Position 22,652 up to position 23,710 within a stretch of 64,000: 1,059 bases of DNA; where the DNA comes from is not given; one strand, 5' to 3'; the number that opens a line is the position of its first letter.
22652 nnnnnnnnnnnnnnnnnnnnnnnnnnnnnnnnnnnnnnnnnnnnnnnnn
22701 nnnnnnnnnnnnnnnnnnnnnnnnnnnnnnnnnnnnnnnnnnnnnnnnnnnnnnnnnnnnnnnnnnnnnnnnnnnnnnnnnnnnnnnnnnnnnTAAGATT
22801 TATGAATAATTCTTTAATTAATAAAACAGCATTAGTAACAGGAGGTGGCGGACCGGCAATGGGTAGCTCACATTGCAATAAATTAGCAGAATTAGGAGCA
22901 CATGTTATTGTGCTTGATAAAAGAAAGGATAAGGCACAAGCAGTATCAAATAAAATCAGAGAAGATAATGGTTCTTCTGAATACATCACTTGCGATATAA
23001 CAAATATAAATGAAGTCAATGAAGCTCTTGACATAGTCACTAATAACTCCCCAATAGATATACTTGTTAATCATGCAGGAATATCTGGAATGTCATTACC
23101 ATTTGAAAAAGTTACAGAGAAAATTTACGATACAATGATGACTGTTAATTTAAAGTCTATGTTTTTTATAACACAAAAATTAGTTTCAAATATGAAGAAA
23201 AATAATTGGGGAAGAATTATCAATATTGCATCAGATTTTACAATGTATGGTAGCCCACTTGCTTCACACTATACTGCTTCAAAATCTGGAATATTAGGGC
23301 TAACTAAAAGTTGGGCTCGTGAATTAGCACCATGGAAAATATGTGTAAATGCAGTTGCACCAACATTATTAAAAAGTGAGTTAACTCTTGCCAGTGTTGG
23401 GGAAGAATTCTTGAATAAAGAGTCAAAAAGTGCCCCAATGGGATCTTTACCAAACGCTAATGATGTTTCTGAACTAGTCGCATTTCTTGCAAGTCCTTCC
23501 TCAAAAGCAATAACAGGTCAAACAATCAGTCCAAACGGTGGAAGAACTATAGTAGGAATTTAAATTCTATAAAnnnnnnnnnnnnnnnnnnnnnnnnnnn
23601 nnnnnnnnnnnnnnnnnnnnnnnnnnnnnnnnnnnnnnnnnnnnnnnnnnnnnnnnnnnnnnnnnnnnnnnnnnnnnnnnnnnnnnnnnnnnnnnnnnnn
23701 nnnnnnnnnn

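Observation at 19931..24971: Tandem triplication of a FAD_binding_2 flavoprotein dehydrogenase with an SDR inserted between copies two and three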

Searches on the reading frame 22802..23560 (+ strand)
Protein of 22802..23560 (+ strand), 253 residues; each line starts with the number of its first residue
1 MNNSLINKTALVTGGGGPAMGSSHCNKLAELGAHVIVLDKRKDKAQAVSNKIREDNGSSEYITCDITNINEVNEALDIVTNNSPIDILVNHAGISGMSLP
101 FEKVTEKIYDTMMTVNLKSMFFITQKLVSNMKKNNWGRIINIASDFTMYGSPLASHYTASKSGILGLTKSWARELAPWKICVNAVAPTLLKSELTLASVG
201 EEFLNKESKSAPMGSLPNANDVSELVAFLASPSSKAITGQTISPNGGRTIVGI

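Call 3: search_protein_families(library=pfam, proteins=[window:22802-23560:+], max_evalue=0.01)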
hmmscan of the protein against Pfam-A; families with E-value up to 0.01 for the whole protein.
window:22802-23560:+ (253 aa): 7 families
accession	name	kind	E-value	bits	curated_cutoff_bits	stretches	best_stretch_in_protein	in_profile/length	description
PF00106.31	adh_short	-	7.8e-47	159.7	26.6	1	8-195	1-187/195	short chain dehydrogenase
PF13561.12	adh_short_C2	-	3.9e-45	154.7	27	1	20-248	8-235/236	Enoyl-(Acyl carrier protein) reductase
PF08659.16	KR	-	5.6e-10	39.9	22.6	1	9-173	2-165/180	KR domain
PF01370.27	Epimerase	-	3.9e-07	30.2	20.9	1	10-151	1-121/240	NAD dependent epimerase/dehydratase family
PF23441.1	SDR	-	7.9e-05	22.6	27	1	3-248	3-255/258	SDR-like rossmann domain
PF01073.25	3Beta_HSD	-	0.00053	19.5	22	1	11-80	1-68/280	3-beta hydroxysteroid dehydrogenase/isomerase family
PF02719.21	Polysacc_synt_2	-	0.0072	16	20.2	1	11-89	2-82/293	Polysaccharide biosynthesis protein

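Call 4: search_protein_families(library=ncbifam, proteins=[window:22802-23560:+], max_evalue=0.01)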
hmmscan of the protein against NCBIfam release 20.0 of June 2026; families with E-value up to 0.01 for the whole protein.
window:22802-23560:+ (253 aa): 230 families (the best 25 are shown)
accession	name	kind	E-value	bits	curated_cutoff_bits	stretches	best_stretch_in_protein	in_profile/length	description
NF009466.0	PRK12826.1-2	subfamily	1.1e-56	192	222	1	7-249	3-245/248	3-oxoacyl-ACP reductase FabG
NF004198.0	PRK05653.1-3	equivalog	1.7e-54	184.9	296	1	3-250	3-248/248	3-oxoacyl-ACP reductase FabG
TIGR01830.1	3oxo_ACP_reduc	equivalog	3.6e-54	184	297.75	1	10-247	1-237/239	3-oxoacyl-[acyl-carrier-protein] reductase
NF005559.1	PRK07231.1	subfamily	2e-53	181.4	215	1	5-250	2-249/249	glucose 1-dehydrogenase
NF004197.0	PRK05653.1-1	equivalog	1.2e-47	162.7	332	1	1-248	1-246/249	3-oxoacyl-ACP reductase FabG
NF009464.0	PRK12824.1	subfamily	3e-47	161.4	269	1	7-248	2-242/245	3-oxoacyl-ACP reductase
TIGR01963.1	PHB_DH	subfamily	7e-47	159.8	307.05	1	8-249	2-253/255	3-hydroxybutyrate dehydrogenase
NF004199.0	PRK05653.1-4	equivalog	8.5e-47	159.8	301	1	5-247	3-244/247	3-oxoacyl-ACP reductase FabG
TIGR01829.1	AcAcCoA_reduct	subfamily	5e-46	157.3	302.1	1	8-248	1-240/242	acetoacetyl-CoA reductase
NF005309.0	PRK06841.1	subfamily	1e-45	156.2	286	1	4-250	12-254/255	GolD/DthD family dehydrogenase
NF047923.1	pyridox_DH_SDR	equivalog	1.7e-45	155.4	325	1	7-248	3-240/243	pyridoxal 4-dehydrogenase, SDR-type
NF053542.1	FlxB_rubin_SDR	equivalog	2.4e-45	155.1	340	1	8-247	1-238/239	flexirubin biosynthesis SDR family reductase FlxB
NF004200.0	PRK05653.1-5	equivalog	3.6e-45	154.4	273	1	7-247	2-240/242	3-oxoacyl-ACP reductase FabG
NF004202.0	PRK05653.2-2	equivalog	4.6e-45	154.2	333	1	1-249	1-248/259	3-oxoacyl-ACP reductase FabG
NF009093.0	PRK12429.1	subfamily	5.2e-45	153.7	258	1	5-248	3-256/259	3-hydroxybutyrate dehydrogenase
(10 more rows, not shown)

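Call 42: search_solved_structures(query=window:22802-23560:+, max_evalue=1e-25, show_alignments=0)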
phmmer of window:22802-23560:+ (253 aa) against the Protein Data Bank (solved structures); distinct sequences matched with E-value up to 1e-25: 96 (the best 60 are shown).
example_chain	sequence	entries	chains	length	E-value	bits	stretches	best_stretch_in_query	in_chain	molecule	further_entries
2et6_A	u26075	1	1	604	1e-39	140.4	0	4-246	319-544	(3R)-hydroxyacyl-CoA dehydrogenase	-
3sj7_A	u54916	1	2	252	5.2e-37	131.6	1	6-248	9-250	3-oxoacyl-(Acyl-carrier-protein) reductase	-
6t6n_A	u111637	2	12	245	5.5e-37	131.5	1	4-248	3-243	3-oxoacyl-[acyl-carrier protein] reductase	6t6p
7tzp_A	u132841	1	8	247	6e-37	131.4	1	5-248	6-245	3-oxoacyl-ACP reductase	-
3osu_A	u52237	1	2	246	8.1e-37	130.9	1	7-248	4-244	3-oxoacyl-[acyl-carrier-protein] reductase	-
3f9i_A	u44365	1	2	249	8.7e-37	130.8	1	5-250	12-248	3-oxoacyl-[acyl-carrier-protein] reductase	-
5end_A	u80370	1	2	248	1.4e-36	130.2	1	5-249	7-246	3-oxoacyl-[acyl-carrier-protein] reductase FabG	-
4wjz_A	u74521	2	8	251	1.8e-36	129.8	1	5-249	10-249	3-oxoacyl-[acyl-carrier-protein] reductase FabG | 3-oxoacyl-[acyl-carrier protein] reductase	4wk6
2p68_A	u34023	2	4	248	5.6e-36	128.2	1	5-247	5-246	3-oxoacyl-[acyl-carrier-protein] reductase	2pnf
3op4_A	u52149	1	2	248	6.2e-36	128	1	5-249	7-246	3-oxoacyl-[acyl-carrier protein] reductase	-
3rro_A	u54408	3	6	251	6.4e-36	128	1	5-249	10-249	3-ketoacyl-(acyl-carrier-protein) reductase | 3-oxoacyl-[acyl-carrier protein] reductase | 3-oxoacyl-[acyl-carrier-protein] reductase FabG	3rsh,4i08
3tzh_A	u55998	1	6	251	9.8e-36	127.4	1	5-249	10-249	3-oxoacyl-[acyl-carrier protein] reductase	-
3tzc_A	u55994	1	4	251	2.3e-35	126.2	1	5-249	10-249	3-oxoacyl-[acyl-carrier protein] reductase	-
2uvd_A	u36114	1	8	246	2.4e-35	126.1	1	7-248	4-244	3-OXOACYL-(ACYL-CARRIER-PROTEIN) REDUCTASE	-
4nbw_A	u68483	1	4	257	3e-35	125.8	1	8-250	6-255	Short-chain dehydrogenase/reductase SDR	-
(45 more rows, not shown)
